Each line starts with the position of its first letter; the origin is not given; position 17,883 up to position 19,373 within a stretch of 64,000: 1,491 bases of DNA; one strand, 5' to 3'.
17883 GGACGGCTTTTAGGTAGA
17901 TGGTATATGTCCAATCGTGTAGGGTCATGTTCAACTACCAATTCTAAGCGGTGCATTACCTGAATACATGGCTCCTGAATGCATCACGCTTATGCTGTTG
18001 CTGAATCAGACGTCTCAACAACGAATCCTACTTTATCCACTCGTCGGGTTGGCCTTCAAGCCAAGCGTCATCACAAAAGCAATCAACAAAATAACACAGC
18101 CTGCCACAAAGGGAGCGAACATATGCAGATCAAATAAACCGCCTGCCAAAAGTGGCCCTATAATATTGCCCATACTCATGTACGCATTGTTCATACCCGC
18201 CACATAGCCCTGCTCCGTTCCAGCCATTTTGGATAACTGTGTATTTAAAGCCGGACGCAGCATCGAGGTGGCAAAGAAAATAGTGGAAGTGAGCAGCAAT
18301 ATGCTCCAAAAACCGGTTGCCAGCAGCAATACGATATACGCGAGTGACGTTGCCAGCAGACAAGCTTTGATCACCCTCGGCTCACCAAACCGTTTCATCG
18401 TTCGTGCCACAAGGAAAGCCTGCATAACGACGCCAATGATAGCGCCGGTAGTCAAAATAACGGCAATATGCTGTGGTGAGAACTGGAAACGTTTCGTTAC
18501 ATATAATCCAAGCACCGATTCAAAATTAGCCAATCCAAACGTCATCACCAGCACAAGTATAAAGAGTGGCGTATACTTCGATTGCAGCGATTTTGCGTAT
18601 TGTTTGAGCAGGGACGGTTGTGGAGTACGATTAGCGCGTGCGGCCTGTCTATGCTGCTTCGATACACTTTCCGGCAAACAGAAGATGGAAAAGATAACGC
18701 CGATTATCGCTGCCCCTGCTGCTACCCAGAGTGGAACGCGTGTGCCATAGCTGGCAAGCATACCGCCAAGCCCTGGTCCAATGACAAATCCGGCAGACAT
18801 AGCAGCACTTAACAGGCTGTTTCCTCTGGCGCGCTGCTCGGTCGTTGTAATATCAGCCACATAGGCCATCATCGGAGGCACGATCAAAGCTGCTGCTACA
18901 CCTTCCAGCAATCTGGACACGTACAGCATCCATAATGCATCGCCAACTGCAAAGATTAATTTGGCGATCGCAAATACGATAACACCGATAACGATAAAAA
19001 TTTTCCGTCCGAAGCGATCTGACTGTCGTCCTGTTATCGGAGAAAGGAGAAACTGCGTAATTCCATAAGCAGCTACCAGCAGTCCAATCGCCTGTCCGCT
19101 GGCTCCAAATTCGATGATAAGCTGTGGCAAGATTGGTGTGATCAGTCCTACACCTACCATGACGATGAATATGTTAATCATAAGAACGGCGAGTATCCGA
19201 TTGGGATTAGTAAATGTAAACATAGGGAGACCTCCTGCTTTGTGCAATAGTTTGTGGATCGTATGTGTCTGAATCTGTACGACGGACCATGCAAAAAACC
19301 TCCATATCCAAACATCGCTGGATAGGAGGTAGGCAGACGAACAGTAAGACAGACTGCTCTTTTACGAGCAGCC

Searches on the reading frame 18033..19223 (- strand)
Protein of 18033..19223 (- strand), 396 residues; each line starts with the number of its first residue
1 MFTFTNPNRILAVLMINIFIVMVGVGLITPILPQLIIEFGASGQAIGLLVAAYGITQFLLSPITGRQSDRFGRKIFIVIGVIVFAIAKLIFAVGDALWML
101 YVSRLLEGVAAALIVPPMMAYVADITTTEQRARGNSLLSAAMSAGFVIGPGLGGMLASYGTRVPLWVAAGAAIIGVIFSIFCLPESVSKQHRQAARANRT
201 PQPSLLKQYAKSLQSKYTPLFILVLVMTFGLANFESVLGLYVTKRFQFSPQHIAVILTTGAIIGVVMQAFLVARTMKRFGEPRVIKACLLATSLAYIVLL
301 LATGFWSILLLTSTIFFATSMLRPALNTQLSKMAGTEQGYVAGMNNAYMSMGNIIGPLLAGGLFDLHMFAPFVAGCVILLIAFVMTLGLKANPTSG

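Call 7: search_protein_families(library=ncbifam, proteins=[window:18033-19223:-])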
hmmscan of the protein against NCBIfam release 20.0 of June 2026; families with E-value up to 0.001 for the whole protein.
window:18033-19223:- (396 aa): 73 families (the best 25 are shown)
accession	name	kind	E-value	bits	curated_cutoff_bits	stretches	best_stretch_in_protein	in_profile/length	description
NF012174.0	tet_MFS_A_B_C_D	equivalog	6.3e-55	186.5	475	1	9-367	2-359/382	Tet(A)/Tet(B)/Tet(C) family tetracycline efflux MFS transporter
NF045486.1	tet_MFS_30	exception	6.1e-46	157.4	730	1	8-364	2-357/392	tetracycline efflux MFS transporter Tet(30)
NF012193.0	tet_MFS_A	exception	1.2e-39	136.5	840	1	7-364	2-358/394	tetracycline efflux MFS transporter Tet(A)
NF012177.1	tet_MFS_42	exception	5.7e-39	134.5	850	1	14-385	2-381/411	tetracycline efflux MFS transporter Tet(42)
NF012191.0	tet_MFS_C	exception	8.4e-39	133.6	850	1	8-364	4-359/396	tetracycline efflux MFS transporter Tet(C)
NF012207.0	tet_MFS_H_J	exception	8e-36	123.9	700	1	10-364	5-358/392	Tet(H)/Tet(J) family tetracycline efflux MFS transporter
NF045684.1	tet_MFS_65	exception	9.4e-36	123.8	800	1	22-367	9-352/383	tetracycline efflux MFS transporter Tet(65)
NF012195.0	tet_MFS_H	exception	4.9e-35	121.4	840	1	10-365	5-359/392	tetracycline efflux MFS transporter Tet(H)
TIGR00880.1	2_A_01_02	superfamily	5.9e-34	117.2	131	1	47-185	1-140/141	multidrug resistance protein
NF012194.0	tet_MFS_J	exception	1.6e-32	112.9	870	1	10-363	5-357/398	tetracycline efflux MFS transporter Tet(J)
NF045488.1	tet_MFS_62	exception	1.1e-31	110.4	775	1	8-381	1-377/385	tetracycline efflux MFS transporter Tet(62)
NF012190.1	tet_MFS_B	exception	8.5e-30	104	850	1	14-366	9-359/400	tetracycline efflux MFS transporter Tet(B)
TIGR00900.1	2A0121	subfamily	4.6e-28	98.6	319.6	1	15-365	5-361/364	H+ Antiporter protein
NF012188.1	tet_MFS_Y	exception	4.8e-28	98.3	820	1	14-337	8-328/391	tetracycline efflux MFS transporter Tet(Y)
NF012192.0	tet_MFS_G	exception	2.4e-27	96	800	1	10-367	6-360/391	tetracycline efflux MFS transporter Tet(G)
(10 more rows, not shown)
